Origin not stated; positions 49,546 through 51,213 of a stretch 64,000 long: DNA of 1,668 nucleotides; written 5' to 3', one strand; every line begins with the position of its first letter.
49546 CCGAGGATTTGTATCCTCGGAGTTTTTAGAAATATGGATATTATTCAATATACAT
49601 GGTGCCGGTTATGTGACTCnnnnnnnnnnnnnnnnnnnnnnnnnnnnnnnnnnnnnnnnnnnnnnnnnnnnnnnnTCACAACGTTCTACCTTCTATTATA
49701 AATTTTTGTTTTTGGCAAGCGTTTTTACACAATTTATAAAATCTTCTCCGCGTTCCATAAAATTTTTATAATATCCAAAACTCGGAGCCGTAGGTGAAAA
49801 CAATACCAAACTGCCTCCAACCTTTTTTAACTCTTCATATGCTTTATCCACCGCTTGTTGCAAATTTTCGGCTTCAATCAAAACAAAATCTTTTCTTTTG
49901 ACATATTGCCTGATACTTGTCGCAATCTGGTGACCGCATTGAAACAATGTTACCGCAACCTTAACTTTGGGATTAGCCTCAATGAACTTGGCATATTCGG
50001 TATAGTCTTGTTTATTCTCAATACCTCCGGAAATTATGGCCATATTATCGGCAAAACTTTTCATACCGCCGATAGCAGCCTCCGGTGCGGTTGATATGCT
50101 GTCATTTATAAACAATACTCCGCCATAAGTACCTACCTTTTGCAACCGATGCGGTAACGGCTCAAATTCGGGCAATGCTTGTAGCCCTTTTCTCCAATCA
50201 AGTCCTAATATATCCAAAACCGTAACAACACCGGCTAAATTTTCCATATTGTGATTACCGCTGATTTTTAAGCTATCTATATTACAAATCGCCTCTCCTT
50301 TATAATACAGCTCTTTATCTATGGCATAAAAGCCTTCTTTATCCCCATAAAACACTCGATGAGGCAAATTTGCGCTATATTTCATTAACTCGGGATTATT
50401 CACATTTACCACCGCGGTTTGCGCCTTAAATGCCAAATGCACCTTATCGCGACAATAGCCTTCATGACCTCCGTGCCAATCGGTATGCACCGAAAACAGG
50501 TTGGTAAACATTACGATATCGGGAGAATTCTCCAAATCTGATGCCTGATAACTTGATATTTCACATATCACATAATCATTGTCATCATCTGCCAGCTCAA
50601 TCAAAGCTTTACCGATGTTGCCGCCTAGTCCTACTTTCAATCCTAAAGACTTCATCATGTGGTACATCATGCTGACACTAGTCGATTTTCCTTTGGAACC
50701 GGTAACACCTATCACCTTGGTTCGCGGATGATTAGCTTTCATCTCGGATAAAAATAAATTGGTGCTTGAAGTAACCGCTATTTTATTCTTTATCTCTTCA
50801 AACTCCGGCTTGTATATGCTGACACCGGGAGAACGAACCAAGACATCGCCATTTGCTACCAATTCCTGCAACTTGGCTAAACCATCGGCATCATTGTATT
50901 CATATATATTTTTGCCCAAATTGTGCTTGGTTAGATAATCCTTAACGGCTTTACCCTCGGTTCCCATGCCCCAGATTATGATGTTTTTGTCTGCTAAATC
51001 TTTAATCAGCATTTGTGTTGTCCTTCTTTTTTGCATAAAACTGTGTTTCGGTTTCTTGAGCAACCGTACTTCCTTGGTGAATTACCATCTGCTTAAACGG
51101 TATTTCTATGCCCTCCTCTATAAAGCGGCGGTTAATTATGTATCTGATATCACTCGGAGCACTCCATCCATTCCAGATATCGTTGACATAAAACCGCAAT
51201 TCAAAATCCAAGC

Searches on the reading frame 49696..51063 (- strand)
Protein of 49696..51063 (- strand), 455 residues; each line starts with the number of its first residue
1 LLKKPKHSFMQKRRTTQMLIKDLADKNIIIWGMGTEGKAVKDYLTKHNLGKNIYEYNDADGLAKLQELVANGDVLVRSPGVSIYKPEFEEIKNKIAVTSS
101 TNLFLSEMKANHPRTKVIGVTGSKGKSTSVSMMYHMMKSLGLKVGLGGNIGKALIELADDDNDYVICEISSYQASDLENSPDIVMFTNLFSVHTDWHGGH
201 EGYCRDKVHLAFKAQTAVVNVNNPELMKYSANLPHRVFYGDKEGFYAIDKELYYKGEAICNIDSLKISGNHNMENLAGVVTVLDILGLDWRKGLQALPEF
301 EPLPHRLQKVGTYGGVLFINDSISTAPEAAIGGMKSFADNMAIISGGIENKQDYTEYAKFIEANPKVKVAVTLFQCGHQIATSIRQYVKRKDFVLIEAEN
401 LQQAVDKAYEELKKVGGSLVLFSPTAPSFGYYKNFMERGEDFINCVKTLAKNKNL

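Call 68: search_protein_families(library=pfam, max_evalue=0.00001, proteins=[window:49696-51063:-])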
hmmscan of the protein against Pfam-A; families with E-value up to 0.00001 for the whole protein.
window:49696-51063:- (455 aa): 2 families
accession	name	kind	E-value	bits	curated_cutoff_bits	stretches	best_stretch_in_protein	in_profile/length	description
PF08245.18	Mur_ligase_M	-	2e-20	74.1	24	1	120-282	1-199/200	Mur ligase middle domain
PF02875.26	Mur_ligase_C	-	3.9e-06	28.2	28.4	0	305-424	1-125/127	Mur ligase, glutamate ligase domain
